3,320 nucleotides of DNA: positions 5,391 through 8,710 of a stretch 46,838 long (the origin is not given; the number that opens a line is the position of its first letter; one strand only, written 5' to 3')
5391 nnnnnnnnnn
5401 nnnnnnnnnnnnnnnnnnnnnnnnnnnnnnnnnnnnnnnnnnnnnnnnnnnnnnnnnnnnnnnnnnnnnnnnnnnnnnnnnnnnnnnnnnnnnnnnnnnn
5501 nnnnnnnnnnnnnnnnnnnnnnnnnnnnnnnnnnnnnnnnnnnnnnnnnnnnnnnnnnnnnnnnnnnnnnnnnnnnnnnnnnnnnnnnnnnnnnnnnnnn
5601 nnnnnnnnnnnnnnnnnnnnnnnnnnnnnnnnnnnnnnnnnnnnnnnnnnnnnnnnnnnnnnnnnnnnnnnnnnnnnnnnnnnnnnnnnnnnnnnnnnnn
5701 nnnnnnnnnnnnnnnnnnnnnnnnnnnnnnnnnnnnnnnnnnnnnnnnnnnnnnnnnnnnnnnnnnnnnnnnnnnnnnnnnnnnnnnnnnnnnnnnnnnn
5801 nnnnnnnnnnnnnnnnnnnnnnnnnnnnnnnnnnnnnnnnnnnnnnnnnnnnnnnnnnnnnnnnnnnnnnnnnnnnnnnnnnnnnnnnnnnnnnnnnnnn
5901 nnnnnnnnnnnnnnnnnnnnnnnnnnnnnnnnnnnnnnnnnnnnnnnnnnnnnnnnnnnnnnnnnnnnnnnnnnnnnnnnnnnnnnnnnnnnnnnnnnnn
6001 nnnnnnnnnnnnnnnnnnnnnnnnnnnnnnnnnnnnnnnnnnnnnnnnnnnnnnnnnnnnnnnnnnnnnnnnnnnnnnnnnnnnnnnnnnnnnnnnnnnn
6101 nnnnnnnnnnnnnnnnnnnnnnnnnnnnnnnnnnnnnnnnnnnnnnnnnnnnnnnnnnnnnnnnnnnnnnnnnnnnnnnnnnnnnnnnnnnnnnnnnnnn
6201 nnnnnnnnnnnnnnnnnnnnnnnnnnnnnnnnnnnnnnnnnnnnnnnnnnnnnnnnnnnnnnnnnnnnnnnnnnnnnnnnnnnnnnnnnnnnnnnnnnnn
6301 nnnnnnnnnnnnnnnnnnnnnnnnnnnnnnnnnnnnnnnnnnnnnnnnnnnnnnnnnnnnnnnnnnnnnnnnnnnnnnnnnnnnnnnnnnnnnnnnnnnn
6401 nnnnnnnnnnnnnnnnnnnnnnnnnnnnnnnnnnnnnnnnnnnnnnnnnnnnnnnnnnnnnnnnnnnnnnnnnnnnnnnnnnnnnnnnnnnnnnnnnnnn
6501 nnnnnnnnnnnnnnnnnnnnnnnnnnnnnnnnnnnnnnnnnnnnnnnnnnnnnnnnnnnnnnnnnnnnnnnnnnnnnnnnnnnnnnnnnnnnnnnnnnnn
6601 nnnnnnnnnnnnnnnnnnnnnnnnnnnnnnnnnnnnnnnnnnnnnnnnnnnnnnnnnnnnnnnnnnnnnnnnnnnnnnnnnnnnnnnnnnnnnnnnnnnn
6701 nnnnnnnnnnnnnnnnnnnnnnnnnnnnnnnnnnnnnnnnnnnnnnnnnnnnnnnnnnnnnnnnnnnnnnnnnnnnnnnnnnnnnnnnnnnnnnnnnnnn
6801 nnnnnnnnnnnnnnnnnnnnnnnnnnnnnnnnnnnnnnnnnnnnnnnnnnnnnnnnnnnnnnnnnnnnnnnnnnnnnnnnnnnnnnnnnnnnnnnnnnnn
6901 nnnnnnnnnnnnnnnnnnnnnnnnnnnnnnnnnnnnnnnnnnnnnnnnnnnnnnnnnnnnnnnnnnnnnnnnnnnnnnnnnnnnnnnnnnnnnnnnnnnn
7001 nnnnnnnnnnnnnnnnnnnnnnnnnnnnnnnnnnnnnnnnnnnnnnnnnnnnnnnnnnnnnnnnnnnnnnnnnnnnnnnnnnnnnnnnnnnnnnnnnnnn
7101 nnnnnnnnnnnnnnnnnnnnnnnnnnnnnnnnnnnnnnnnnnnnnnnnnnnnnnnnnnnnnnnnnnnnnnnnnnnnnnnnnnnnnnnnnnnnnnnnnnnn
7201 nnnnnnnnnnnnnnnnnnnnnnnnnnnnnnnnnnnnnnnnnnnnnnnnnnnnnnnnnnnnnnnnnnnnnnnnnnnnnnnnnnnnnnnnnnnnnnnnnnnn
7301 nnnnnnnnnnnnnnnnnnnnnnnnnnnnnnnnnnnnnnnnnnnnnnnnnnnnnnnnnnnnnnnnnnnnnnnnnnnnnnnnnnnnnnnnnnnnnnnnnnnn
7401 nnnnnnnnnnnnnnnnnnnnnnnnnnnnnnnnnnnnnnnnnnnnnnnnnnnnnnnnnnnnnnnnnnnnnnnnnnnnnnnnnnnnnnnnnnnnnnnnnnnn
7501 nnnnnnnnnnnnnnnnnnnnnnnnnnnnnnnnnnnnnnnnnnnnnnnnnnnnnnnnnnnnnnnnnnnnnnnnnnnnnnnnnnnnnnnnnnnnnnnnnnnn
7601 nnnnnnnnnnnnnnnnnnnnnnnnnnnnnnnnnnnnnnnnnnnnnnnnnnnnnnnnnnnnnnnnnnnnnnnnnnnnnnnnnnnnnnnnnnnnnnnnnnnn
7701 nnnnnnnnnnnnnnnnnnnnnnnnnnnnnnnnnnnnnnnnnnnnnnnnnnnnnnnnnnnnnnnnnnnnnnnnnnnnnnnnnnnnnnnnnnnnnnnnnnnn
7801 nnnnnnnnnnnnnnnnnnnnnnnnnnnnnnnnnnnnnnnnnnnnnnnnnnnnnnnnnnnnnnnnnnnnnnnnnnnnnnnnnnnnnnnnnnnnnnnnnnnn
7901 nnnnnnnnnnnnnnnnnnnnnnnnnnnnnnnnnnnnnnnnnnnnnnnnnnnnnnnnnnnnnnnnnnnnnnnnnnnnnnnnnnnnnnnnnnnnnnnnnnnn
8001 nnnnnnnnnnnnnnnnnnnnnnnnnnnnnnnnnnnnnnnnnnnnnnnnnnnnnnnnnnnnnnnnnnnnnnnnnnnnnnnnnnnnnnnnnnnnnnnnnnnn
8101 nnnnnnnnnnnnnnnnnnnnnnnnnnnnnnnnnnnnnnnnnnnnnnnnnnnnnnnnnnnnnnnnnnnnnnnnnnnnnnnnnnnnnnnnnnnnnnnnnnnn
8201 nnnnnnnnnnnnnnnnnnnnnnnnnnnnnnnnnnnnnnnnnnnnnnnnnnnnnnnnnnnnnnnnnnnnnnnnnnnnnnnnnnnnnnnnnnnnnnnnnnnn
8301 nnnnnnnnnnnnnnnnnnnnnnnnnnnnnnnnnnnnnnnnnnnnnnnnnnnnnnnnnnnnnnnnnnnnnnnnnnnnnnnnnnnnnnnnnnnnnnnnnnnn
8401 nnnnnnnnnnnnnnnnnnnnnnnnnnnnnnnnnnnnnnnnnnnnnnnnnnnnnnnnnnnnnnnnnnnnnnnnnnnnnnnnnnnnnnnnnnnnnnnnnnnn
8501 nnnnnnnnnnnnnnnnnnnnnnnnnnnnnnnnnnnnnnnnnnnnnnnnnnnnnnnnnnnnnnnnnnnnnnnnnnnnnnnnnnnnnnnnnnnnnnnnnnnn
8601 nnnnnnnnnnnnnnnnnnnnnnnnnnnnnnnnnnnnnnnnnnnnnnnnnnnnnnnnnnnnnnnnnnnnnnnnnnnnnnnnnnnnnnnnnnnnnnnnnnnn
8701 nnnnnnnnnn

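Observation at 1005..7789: Non-cellulosomal dockerin-cohesin pair with an IPTL-CTERM anchor, translationally coupled to a stand-alone receiver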

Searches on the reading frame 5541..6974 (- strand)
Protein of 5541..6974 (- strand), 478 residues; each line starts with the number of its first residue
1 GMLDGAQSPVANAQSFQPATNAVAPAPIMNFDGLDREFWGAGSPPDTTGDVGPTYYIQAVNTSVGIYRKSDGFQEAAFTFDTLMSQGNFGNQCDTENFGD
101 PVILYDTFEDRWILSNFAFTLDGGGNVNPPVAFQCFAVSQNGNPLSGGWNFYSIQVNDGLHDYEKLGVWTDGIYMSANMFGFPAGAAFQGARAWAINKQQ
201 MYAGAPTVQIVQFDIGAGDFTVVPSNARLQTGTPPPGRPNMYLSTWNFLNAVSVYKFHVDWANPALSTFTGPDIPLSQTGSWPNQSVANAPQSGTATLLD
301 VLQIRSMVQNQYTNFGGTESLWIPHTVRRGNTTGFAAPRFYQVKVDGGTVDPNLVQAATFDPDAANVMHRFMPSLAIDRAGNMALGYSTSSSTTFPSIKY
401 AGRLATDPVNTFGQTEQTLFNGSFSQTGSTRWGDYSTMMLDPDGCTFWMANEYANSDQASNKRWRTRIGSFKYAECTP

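Call 42: find_homologous_proteins(query=window:5541-6974:-, max_evalue=0.001)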
Query seq(478 aa) (478 aa): 4153 proteins with E <= 0.001 among 8000 candidates; the best 120 are listed.
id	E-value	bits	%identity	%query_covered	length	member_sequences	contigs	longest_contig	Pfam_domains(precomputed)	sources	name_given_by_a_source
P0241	1.8e-239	814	75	97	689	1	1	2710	-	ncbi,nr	ncbi:MAG TPA: hypothetical protein PLK30_28680, partial [Blastocatellia bacterium]|nr:hypothetical p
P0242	4.6e-235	799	73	97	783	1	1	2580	PF13715.13,PF13620.13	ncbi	ncbi:MAG TPA: carboxypeptidase-like regulatory domain-containing protein, partial [Thermoanaerobacul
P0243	1.7e-231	787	74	94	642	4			-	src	-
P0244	1.5e-228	778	73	95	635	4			-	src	-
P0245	1.3e-227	775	70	97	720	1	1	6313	PF13715.13,PF13620.13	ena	-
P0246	5.9e-220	749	71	96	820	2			PF13715.13,PF13620.13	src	-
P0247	2.7e-218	744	75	89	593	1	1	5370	-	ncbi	-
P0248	6.4e-214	729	67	100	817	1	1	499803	PF13715.13,PF13620.13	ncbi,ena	-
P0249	1.8e-212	725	68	100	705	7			PF13620.13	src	-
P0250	3.7e-211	720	69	95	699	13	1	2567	PF13715.13,PF13620.13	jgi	jgi:hypothetical protein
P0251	4.7e-210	717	70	94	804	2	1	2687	PF13715.13,PF13620.13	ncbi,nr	ncbi:MAG TPA: carboxypeptidase-like regulatory domain-containing protein, partial [Tahibacter sp.]|n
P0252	2.9e-209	714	69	94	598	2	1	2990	-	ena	-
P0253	4.5e-206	704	68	94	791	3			PF13715.13,PF13620.13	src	-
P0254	2.0e-205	701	67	94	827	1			PF13715.13,PF13620.13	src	-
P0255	5.4e-204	697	66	98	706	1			PF13620.13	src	-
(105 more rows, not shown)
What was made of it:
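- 5529..6824 (-): Cargo head (aa ~181-612): beta-propeller of an uncharacterised, widespread family. At least 4153 homologues across several phyla, unnamed (call 42).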

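Call 50: predict_structure(alignment_id=A5)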
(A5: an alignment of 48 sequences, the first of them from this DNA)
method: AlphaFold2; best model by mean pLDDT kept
length: 478 residues; sequences in the alignment: 48
mean_pLDDT: 88.8   pTM: 0.89
mean pLDDT of the five models: 88.8, 88.2, 87.9, 86.9, 86.8
residues with pLDDT >= 90: 309; 70-90: 129; 50-70: 23; < 50: 17
segments of 3 or more residues with pLDDT < 50: 1-17
pLDDT, mean of each block of 10 residues (from residue 1): 43 47 92 88 83 97 96 97 96 92 96 95 85 96 96 92 92 95 88 97 97 91 95 94 93 97 97 92 84 86 81 91 90 82 94 94 85 92 94 92 91 90 76 76 96 77 85 91
secondary structure, 60 per line:
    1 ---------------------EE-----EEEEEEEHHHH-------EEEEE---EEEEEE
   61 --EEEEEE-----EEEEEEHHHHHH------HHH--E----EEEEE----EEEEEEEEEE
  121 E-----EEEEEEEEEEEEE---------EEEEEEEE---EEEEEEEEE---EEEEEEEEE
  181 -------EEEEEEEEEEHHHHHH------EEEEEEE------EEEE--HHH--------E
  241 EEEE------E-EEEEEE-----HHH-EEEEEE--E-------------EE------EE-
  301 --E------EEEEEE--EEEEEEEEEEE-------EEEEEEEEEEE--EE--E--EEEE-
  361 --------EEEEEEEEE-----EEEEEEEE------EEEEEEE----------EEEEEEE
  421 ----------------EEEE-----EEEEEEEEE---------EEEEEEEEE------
elements in order: E29-35 H36-39 E47-51 E55-60 E63-68 E74-79 H80-85 E102-106 E111-121 E127-139 E149-156 E160-168 E172-180 E188-197 H198-203 E210-216 E223-226 E240-244 E253-258 E268-273 E310-315 E318-328 E336-346 E356-359 E369-377 E383-390 E397-403 E414-420 E437-440 E446-454 E464-472
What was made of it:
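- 5529..6824 (-): AF2 pLDDT 88.8, pTM 0.89 (call 50).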

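Call 52: fold_search(model_id=the predicted structure, library=pdb)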
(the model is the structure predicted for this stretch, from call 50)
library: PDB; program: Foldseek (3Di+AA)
matches with E <= 10: 753; with E <= 0.001: 177
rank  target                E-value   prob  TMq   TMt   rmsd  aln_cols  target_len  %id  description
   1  2f25_A                2.7e-06  1.00  0.34  0.41  13.5       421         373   10  Crystal Structure of the Human Sialidase Neu2 E111Q Mutant in Complex with DANA Inhibitor (released 2006-11-21)
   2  9nxg_A                3.1e-06  1.00  0.29  0.29  16.8       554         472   10  An alpha-l-arabinofuranosidase (AtAbf43C) from Acetivibrio thermocellus DSM1313 (released 2025-08-20)
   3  2f11                  5.7e-06  1.00  0.33  0.41  13.2       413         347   11  Crystal Structure of the Human Sialidase Neu2 in Complex with isobutyl ether mimetic Inhibitor (released 2006-11-21)
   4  9nxh                  5.7e-06  1.00  0.29  0.30  16.5       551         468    9  An alpha-l-arabinofuranosidase (AtAbf43C) from Acetivibrio thermocellus DSM1313 bound to arabinofuranose (released 2025-08-20)
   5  6sg8_A                7.2e-06  1.00  0.35  0.41   9.3       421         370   11  Structure of Sosuga virus receptor binding protein (released 2019-10-09)
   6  3afc_B                7.9e-06  1.00  0.38  0.37  13.7       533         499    9  Mouse Semaphorin 6A extracellular domain (released 2010-10-06)
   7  1vcu_B                1.0e-05  1.00  0.37  0.44   8.3       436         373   10  Structure of the human cytosolic sialidase Neu2 in complex with the inhibitor DANA (released 2004-11-02)
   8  1eur                  1.1e-05  1.00  0.35  0.44   8.1       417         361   13  SIALIDASE (released 1997-01-11)
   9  6sg8_B                1.2e-05  1.00  0.34  0.39   9.4       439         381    9  Structure of Sosuga virus receptor binding protein (released 2019-10-09)
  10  9nxj_A                1.3e-05  1.00  0.30  0.40  10.4       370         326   10  The GH43 domain of an alpha-l-arabinofuranosidase (AtAbf43C_GH43) from Acetivibrio thermocellus DSM1313 (released 2025-08-20)
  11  6fkk_A                1.5e-05  1.00  0.38  0.36  11.9       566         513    7  Drosophila Semaphorin 1b, extracellular domains 1-2 (released 2019-02-06)
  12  6fkm_B                1.5e-05  1.00  0.37  0.35  11.6       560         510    7  Drosophila Plexin A in complex with Semaphorin 1b (released 2019-02-06)
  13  3aki                  2.0e-05  1.00  0.31  0.33  10.4       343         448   14  Crystal structure of exo-1,5-alpha-L-arabinofuranosidase complexed with alpha-L-arabinofuranosyl azido (released 2010-08-25)
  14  3p2n_B                2.0e-05  1.00  0.27  0.33  10.2       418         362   11  Discovery and structural characterization of a new glycoside hydrolase family abundant in coastal waters that was anno (released 2011-03-02)
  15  2f12                  2.1e-05  1.00  0.39  0.49   9.5       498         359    9  Crystal Structure of the Human Sialidase Neu2 in Complex with 3- hydroxypropyl ether mimetic Inhibitor (released 2006-11-21)
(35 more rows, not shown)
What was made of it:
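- On Cellulosome: The head is a beta-propeller whose nearest, weak structural neighbours include GH33 and GH43 enzymes (TM <= 0.5, call 52).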

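Call 67: search_solved_structures(query=A5, max_evalue=1)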
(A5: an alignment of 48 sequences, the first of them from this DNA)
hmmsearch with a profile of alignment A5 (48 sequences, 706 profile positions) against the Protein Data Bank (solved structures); distinct sequences matched with E-value up to 1: 0.

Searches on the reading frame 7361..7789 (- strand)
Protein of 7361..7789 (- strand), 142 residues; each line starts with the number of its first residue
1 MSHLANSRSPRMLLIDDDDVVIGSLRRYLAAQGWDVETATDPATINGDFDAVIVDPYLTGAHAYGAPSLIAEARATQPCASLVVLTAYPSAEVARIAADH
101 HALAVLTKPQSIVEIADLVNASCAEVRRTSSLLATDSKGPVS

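Call 7: search_protein_families(library=pfam, proteins=[window:7361-7789:-], max_evalue=0.1)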
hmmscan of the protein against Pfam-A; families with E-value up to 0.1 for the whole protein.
window:7361-7789:- (142 aa): 2 families
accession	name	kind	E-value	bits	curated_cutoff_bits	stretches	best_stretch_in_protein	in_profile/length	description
PF00072.30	Response_reg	-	1.5e-06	28.8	30.2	1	13-119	2-110/111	Response regulator receiver domain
PF13579.12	Glyco_trans_4_4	-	0.014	16.2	29.7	1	21-107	6-99/158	Glycosyl transferase 4-like domain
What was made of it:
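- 7361..7789 (-): Stand-alone receiver (142 aa); its stop overlaps the cargo start as ATGA. Pfam Response_reg 28.8 bits, E 1.5e-6, just under the cutoff of 30.2 (call 7).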

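Call 8: search_protein_families(library=ncbifam, proteins=[window:7361-7789:-], max_evalue=0.1)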
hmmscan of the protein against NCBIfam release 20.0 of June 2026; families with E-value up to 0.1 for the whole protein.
window:7361-7789:- (142 aa): 21 families
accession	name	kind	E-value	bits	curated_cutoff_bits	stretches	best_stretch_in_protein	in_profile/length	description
NF000402.1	vanR-B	exception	3.6e-06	26.6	480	1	9-130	2-121/219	vancomycin resistance response regulator transcription factor VanR-B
NF007005.1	PRK09468.1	equivalog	7.9e-05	22.2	331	1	10-121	4-117/237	osmolarity response regulator transcription factor OmpR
NF008469.0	PRK11361.1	equivalog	9.4e-05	21.3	714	1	11-120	6-117/461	acetoacetate metabolism transcriptional regulator AtoC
NF011695.0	PRK15115.1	equivalog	0.00023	20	763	1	7-111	4-110/445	two-component system response regulator GlrR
TIGR01818.1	ntrC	equivalog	0.00037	19.4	558.6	1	13-130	2-121/463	nitrogen regulation protein NR(I)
NF033791.1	ActR_PrrA_rreg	equivalog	0.00044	20.3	250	1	12-121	4-115/173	ActR/PrrA/RegA family redox response regulator transcription factor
NF046026.1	HisKinCckACaul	equivalog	0.0006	18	1000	1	9-121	558-674/678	cell cycle histidine kinase CckA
NF046020.1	HisKinCckABruc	equivalog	0.00061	17.8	1000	1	9-119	749-863/868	cell cycle histidine kinase CckA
NF053512.1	nitric_RR_NosR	exception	0.00069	18.8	400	1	12-93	1-84/422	response regulator c-di-GMP phosphodiesterase, NosR family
NF041832.1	near_NosP_CTERM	subfamily_domain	0.0014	17.8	400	1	8-110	250-357/370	NahK/ErcS family hybrid sensor histidine kinase/response regulator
NF007689.0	PRK10365.1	equivalog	0.0029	16.5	760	1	13-131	9-129/441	sigma-54-dependent response regulator transcription factor ZraR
NF007663.1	PRK10336.1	equivalog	0.011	15.6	345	1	11-129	2-119/219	quorum sensing response regulator transcription factor QseB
NF051850.1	RespRegRprY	equivalog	0.012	15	370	1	11-124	6-121/234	response regulator transcription factor RprY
NF008176.1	PRK10923.1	equivalog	0.014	14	620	1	12-128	6-124/469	nitrogen regulation protein NR(I)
NF045505.1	RR_RssB_Pseudo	equivalog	0.016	14.3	700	1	9-42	5-38/394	two-component system response regulator RssB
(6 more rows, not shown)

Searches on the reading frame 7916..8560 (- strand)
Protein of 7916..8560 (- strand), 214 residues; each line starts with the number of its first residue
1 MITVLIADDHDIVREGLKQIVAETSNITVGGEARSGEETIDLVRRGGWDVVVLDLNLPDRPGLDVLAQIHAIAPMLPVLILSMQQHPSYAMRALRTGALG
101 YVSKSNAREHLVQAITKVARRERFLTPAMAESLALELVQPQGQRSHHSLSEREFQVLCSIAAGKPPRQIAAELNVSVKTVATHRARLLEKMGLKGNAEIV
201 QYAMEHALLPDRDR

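Call 7: search_protein_families(library=pfam, proteins=[window:7916-8560:-], max_evalue=0.1)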
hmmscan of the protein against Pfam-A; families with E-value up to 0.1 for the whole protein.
window:7916-8560:- (214 aa): 10 families
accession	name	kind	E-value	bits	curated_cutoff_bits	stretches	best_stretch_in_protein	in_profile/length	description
PF00072.30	Response_reg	-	8e-26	90.8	30.2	1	4-115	1-110/111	Response regulator receiver domain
PF00196.25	GerE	-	3.6e-17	62.2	23.5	1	147-203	1-57/57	Bacterial regulatory proteins, luxR family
PF08281.18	Sigma70_r4_2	-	3.3e-05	23.9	25.7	1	148-191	10-54/54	Sigma-70, region 4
PF13384.12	HTH_23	-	0.00078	19.6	24.6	1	161-195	15-48/50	Homeodomain-like domain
PF13936.12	HTH_38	-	0.0066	16.6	27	1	148-182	6-39/44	Helix-turn-helix domain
PF13551.12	HTH_29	-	0.008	16.7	28.1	1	160-187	8-36/64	Winged helix-turn helix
PF14493.12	HTH_40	-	0.03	15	27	0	162-190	11-39/89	Helix-turn-helix domain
PF13412.12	HTH_24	-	0.038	14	21.9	1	163-190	17-44/48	Winged helix-turn-helix DNA-binding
PF13463.12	HTH_27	-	0.046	14.4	22.2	0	149-191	1-42/68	Winged helix DNA-binding domain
PF13518.12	HTH_28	-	0.093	13.3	25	0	161-188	10-37/52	Helix-turn-helix domain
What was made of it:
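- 7916..8560 (-): NarL/LuxR-type response regulator (Response_reg + GerE). Pfam 90.8 and 62.2 bits (call 7).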

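Call 8: search_protein_families(library=ncbifam, proteins=[window:7916-8560:-], max_evalue=0.1)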
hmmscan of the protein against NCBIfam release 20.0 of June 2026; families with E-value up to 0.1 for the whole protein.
window:7916-8560:- (214 aa): 116 families (the best 25 are shown)
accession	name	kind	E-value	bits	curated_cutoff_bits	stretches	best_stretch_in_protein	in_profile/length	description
NF007018.1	PRK09483.1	equivalog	2.8e-46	157.9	280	1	1-209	1-209/217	UvrY/SirA/GacA family response regulator transcription factor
NF052445.1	RespRegMctR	equivalog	2.1e-44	151.4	300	1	2-208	2-204/205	two-component system response regulator MctR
NF011896.0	PRK15369.1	equivalog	1.9e-40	138.7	242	1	2-205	4-206/211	two component system response regulator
NF007935.0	PRK10651.1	equivalog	3.6e-38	130.9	250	1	2-205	7-212/216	two-component system response regulator NarL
NF047785.1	respo_reg_MadR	equivalog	1.2e-32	113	300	1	2-208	1-208/209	MadR family response regulator transcription factor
NF007685.0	PRK10360.1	equivalog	1.7e-31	109.6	258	1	1-201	1-190/196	response regulator transcription factor UhpA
NF007403.0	PRK09935.1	equivalog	1.6e-30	106.3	271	1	3-209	5-210/210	fimbria biosynthesis transcriptional regulator FimZ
NF007708.0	PRK10403.1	equivalog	8.8e-28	97.2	343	1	3-194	8-199/215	nitrate/nitrite response regulator protein NarP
NF041830.1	RR_TF_ErdR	exception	9e-26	90.9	390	1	3-196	3-198/213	response regulator transcription factor ErdR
NF007419.0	PRK09958.1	equivalog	6.2e-24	84.7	251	1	4-204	3-199/204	acid-sensing system DNA-binding response regulator EvgA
NF006900.1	PRK09390.1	equivalog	2.8e-23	82.5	255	1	3-205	6-199/203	response regulator FixJ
NF001965.0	PRK00742.1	subfamily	2.3e-18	66.5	293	1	2-123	4-135/357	chemotaxis-specific protein-glutamate methyltransferase CheB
NF040749.1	tetrathio_RR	equivalog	1.1e-17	64.4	290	1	32-201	31-186/191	tetrathionate respiration response regulator TtrR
NF045991.1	RespRegCtrARhodob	equivalog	3.7e-17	62.8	350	1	3-127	3-124/224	response regulator transcription factor CtrA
NF008098.0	PRK10840.1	equivalog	4.4e-17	62.3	235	1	2-203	4-205/216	response regulator transcription factor RcsB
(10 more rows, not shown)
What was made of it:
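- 7916..8560 (-): Best NCBIfam similarities are UvrY/GacA, MctR and NarL, all below their equivalog cutoffs (call 8).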
